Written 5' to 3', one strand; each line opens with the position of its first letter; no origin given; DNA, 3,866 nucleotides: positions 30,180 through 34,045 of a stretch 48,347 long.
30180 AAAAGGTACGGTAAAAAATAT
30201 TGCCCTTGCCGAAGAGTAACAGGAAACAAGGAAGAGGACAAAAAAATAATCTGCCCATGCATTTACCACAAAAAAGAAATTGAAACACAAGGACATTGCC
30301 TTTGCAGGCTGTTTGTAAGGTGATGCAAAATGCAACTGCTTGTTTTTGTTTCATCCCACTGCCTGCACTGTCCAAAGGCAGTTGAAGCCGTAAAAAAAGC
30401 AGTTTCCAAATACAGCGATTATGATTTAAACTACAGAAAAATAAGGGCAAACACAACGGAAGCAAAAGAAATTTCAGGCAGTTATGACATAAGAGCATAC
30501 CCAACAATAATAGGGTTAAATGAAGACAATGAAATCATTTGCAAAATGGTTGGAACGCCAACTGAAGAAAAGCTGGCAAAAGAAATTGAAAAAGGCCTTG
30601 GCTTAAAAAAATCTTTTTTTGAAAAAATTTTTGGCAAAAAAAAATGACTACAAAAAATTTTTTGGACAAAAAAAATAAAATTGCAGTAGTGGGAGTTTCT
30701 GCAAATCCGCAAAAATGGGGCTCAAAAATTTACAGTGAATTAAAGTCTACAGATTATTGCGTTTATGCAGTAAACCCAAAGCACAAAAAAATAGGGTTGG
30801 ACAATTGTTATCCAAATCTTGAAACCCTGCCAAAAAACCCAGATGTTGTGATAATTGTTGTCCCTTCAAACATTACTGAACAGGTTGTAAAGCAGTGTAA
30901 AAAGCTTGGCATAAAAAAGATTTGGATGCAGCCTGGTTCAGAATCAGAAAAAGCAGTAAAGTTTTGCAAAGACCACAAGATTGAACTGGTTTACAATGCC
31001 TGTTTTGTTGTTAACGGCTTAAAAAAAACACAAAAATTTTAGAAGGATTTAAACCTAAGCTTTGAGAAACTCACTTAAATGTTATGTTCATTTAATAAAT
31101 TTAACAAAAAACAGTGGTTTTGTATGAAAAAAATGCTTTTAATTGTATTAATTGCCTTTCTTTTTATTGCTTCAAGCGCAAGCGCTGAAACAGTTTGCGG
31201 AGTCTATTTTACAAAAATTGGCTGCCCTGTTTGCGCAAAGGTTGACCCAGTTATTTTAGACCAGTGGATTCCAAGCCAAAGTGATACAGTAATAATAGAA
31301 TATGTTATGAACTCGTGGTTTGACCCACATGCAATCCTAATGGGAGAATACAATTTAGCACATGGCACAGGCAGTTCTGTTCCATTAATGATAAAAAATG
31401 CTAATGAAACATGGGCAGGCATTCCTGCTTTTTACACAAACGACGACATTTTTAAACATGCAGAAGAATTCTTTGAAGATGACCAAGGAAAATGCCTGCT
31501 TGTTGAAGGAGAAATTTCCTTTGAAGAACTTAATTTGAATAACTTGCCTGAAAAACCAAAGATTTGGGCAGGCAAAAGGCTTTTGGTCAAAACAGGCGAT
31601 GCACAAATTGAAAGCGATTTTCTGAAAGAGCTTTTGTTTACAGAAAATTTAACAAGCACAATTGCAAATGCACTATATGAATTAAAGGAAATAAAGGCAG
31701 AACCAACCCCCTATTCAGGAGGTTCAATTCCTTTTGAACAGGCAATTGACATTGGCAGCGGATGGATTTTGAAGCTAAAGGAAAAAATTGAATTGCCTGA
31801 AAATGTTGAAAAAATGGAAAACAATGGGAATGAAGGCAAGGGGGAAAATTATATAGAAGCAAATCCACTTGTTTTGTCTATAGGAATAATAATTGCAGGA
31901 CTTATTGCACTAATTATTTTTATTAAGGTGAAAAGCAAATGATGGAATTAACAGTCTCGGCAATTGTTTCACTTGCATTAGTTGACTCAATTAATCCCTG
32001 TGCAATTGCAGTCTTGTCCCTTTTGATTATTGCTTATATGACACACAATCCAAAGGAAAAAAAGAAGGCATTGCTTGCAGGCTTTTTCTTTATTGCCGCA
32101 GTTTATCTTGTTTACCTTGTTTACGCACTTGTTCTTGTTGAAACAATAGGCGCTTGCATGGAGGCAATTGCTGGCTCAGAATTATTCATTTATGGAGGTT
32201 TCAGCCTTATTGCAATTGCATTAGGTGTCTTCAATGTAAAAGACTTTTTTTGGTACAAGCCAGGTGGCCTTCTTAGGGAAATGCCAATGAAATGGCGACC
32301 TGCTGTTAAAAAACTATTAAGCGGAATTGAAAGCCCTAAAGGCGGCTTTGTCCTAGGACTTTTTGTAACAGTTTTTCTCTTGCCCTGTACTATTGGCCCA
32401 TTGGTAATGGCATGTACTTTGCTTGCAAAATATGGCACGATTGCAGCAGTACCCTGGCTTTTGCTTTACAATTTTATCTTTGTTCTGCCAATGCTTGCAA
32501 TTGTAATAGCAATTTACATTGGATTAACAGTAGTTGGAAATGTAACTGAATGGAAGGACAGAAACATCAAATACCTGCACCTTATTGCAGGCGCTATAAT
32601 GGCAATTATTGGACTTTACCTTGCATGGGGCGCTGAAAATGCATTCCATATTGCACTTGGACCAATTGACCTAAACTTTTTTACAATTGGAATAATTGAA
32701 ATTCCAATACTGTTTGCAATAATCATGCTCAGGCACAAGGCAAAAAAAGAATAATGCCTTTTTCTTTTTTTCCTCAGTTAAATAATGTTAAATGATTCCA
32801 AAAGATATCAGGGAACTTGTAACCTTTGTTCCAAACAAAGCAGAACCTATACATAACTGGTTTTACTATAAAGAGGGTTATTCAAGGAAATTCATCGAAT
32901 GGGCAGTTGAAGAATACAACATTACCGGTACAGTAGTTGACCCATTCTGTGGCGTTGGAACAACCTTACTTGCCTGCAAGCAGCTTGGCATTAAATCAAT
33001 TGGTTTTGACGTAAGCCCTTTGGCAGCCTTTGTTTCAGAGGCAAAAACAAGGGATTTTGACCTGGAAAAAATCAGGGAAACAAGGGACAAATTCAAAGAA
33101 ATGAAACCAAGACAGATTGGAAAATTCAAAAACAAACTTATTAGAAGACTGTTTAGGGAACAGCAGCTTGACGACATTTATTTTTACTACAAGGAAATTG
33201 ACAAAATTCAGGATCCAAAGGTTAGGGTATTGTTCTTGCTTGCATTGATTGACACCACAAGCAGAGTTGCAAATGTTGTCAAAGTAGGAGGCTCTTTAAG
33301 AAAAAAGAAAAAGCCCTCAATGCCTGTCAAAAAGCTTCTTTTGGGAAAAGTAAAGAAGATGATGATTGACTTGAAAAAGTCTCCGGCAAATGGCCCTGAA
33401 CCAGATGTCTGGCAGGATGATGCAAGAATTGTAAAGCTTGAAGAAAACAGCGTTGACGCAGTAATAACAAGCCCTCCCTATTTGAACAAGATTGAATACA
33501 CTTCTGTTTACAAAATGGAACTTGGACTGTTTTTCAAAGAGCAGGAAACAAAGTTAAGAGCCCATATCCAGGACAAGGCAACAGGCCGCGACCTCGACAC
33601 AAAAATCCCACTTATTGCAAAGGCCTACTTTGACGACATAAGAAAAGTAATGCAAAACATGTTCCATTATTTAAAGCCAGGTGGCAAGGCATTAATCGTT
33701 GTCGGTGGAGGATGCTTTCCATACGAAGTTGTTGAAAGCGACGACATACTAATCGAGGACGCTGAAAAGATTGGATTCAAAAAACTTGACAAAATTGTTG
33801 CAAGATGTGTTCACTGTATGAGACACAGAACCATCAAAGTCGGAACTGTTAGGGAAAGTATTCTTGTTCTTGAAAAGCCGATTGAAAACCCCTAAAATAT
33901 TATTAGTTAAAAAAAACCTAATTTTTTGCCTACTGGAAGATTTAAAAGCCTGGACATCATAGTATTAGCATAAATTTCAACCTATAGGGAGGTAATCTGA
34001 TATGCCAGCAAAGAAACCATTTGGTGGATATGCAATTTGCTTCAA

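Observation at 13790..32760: ~19-kb plus-strand island of Fe-S / metal / thiol-redox genes built around four NifX-like domains, paired MinD-[4Fe-4S] ATPases, DUF134 and DUF5320, with no nitrogenase in sight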

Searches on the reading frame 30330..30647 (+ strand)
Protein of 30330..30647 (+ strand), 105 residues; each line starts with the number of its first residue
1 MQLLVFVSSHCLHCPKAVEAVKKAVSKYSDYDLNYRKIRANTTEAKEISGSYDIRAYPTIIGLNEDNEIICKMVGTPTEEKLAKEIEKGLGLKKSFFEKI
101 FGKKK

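Call 7: search_protein_families(library=pfam, max_evalue=0.01, proteins=[window:30330-30647:+])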
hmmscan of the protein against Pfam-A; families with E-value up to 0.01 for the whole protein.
window:30330-30647:+ (105 aa): 3 families
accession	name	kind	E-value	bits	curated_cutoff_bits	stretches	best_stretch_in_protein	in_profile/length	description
PF00085.26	Thioredoxin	-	2.7e-08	34.2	23.5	1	3-87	22-102/103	Thioredoxin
PF13192.12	Thioredoxin_3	-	5.7e-05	23.5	24.8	1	1-83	1-72/76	Thioredoxin domain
PF13098.12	Thioredoxin_2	-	0.0012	19.6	27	1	3-84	9-102/104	Thioredoxin-like domain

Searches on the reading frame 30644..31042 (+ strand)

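Call 7: search_protein_families(library=pfam, max_evalue=0.01, proteins=[window:30644-31042:+])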
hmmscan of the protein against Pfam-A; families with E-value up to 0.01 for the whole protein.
window:30644-31042:+ (132 aa): 3 families
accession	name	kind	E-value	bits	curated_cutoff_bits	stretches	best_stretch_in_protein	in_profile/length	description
PF13380.12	CoA_binding_2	-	3.5e-33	114.9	22.8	1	12-124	2-114/116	CoA binding domain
PF02629.25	CoA_binding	-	1.6e-10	42.1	22.3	1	8-95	1-93/97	CoA binding domain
PF01408.29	GFO_IDH_MocA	-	0.0023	19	24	1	48-90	44-87/120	Oxidoreductase family, NAD-binding Rossmann fold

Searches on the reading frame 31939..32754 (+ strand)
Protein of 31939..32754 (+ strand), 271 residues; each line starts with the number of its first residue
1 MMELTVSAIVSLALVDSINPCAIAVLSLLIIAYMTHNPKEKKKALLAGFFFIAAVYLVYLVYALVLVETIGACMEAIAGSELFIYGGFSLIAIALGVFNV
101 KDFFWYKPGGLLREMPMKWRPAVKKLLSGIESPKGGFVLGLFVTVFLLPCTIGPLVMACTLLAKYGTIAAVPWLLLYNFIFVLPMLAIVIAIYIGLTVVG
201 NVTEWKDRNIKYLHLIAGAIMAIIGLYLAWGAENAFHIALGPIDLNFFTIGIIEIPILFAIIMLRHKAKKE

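Call 7: search_protein_families(library=pfam, max_evalue=0.01, proteins=[window:31939-32754:+])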
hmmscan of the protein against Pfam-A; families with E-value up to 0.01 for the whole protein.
window:31939-32754:+ (271 aa): 1 family
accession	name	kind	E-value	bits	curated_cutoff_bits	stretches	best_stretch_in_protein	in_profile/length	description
PF11139.14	SfLAP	-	1.7e-06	28.1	35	1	9-230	1-209/213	Sap, sulfolipid-1-addressing protein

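Call 50: search_protein_families(library=ncbifam, max_evalue=0.001, proteins=[window:31939-32754:+])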
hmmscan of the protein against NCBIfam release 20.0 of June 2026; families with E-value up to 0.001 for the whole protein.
window:31939-32754:+ (271 aa): 0 families

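Call 90: search_solved_structures(query=window:31939-32754:+, max_evalue=10)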
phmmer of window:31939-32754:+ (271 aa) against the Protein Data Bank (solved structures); distinct sequences matched with E-value up to 10: 0.

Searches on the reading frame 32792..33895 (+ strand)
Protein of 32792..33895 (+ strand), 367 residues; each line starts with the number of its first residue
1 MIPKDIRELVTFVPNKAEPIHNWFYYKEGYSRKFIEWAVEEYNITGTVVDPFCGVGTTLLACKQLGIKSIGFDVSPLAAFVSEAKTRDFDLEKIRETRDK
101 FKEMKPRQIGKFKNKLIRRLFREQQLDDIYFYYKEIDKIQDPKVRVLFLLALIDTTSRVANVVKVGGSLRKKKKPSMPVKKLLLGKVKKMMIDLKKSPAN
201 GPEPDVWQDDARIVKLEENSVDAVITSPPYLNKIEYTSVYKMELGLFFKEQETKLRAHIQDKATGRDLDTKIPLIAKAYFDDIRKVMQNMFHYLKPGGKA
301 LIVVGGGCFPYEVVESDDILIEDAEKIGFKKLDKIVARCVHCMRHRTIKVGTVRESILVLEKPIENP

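Call 7: search_protein_families(library=pfam, max_evalue=0.01, proteins=[window:32792-33895:+])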
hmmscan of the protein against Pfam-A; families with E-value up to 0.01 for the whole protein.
window:32792-33895:+ (367 aa): 7 families
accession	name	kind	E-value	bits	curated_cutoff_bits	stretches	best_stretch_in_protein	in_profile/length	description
PF01555.25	N6_N4_Mtase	-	7.6e-15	55.9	26.7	2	45-75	182-212/221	DNA methylase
PF01170.24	UPF0020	-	1.9e-05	24.9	22.3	0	208-236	109-137/197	RMKL-like, methyltransferase domain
PF13649.12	Methyltransf_25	-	3.7e-05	24.8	27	0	48-94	1-48/97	Methyltransferase domain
PF08241.18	Methyltransf_11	-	7.8e-05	23.7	21.2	0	279-302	72-95/95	Methyltransferase domain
PF13489.12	Methyltransf_23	-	0.0003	21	27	0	46-100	24-81/164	Methyltransferase domain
PF08242.18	Methyltransf_12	-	0.00048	21.3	30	0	53-95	5-49/98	Methyltransferase domain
PF02086.21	MethyltransfD12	-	0.0028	17.9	22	1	46-259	22-214/253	D12 class N6 adenine-specific DNA methyltransferase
